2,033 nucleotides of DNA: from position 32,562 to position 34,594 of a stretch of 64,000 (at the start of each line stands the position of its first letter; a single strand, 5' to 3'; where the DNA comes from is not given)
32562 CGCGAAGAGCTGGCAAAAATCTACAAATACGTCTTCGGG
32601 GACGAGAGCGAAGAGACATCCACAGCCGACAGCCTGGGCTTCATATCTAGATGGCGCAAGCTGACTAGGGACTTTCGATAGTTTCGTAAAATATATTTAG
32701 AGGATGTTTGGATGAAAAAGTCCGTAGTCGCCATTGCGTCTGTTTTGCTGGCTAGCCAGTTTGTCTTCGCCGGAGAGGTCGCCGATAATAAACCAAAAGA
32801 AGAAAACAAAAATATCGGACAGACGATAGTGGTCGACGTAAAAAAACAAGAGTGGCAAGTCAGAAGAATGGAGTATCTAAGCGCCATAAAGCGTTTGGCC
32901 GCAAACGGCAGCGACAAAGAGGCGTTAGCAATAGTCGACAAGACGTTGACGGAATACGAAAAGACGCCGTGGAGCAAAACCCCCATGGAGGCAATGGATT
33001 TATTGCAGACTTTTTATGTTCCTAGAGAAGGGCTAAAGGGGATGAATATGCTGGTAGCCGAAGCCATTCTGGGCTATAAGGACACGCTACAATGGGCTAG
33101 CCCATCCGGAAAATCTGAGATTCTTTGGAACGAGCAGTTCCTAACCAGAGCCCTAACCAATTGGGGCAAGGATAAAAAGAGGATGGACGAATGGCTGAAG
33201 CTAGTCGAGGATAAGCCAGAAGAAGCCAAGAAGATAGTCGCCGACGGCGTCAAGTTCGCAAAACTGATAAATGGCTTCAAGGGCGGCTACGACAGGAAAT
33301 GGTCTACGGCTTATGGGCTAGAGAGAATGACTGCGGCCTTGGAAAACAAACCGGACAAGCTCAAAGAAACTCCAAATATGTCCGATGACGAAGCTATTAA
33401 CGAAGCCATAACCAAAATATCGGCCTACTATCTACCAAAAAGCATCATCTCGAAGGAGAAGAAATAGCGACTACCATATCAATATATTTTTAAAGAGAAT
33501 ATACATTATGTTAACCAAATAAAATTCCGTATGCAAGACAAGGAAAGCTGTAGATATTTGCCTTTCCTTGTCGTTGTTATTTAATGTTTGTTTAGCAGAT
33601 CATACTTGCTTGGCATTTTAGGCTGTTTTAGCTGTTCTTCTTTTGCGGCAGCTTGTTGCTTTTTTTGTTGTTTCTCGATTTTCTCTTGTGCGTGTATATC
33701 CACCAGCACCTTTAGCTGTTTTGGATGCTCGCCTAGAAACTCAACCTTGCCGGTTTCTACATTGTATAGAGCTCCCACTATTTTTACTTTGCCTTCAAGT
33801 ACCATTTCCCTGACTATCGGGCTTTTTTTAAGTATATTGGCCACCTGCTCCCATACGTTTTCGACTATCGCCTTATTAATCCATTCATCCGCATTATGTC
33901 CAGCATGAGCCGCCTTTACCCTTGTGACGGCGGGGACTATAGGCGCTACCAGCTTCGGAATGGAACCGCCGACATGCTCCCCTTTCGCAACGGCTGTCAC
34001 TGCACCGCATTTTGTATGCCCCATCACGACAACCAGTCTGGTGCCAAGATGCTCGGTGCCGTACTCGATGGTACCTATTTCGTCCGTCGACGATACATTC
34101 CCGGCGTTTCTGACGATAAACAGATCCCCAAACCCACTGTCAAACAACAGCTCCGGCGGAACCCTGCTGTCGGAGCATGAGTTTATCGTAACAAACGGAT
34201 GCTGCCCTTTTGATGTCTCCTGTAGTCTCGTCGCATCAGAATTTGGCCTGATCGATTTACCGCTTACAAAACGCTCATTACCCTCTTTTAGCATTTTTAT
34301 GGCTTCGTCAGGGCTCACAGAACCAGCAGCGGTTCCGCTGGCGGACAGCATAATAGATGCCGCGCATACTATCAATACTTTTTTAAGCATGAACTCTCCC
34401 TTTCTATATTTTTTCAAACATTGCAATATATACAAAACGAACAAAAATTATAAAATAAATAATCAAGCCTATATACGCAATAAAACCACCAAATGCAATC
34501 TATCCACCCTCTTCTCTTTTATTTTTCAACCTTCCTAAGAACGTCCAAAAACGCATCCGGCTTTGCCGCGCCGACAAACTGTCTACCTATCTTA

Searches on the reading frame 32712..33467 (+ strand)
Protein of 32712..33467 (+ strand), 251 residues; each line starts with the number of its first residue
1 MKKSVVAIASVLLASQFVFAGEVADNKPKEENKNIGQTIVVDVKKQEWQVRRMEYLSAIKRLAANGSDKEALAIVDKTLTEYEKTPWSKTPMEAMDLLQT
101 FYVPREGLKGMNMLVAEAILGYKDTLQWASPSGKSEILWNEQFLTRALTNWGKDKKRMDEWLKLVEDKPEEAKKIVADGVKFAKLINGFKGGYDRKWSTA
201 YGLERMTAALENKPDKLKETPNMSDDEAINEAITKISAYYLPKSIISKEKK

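Call 67: search_protein_families(library=pfam, proteins=[window:32712-33467:+])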
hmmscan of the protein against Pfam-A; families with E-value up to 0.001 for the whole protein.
window:32712-33467:+ (251 aa): 1 family
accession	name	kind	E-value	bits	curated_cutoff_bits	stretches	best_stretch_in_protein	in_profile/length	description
PF23161.1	HTH_RNase_II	-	0.00067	20.9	24.7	0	44-99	32-84/95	Double HTH domain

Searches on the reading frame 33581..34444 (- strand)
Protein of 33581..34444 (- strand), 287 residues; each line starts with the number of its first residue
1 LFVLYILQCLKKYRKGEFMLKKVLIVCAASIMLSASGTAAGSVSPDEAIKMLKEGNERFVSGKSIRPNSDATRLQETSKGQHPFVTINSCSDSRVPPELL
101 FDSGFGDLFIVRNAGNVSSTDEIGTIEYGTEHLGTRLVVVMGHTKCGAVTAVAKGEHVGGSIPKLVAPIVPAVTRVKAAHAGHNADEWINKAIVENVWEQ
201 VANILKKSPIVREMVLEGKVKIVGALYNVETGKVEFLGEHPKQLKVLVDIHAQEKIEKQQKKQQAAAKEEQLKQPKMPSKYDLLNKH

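Call 67: search_protein_families(library=pfam, proteins=[window:33581-34444:-])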
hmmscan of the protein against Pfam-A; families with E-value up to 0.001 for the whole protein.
window:33581-34444:- (287 aa): 1 family
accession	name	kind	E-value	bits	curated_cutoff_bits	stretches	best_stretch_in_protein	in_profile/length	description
PF00484.24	Pro_CA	-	1.3e-42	146.2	25.7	1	88-234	4-156/156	Carbonic anhydrase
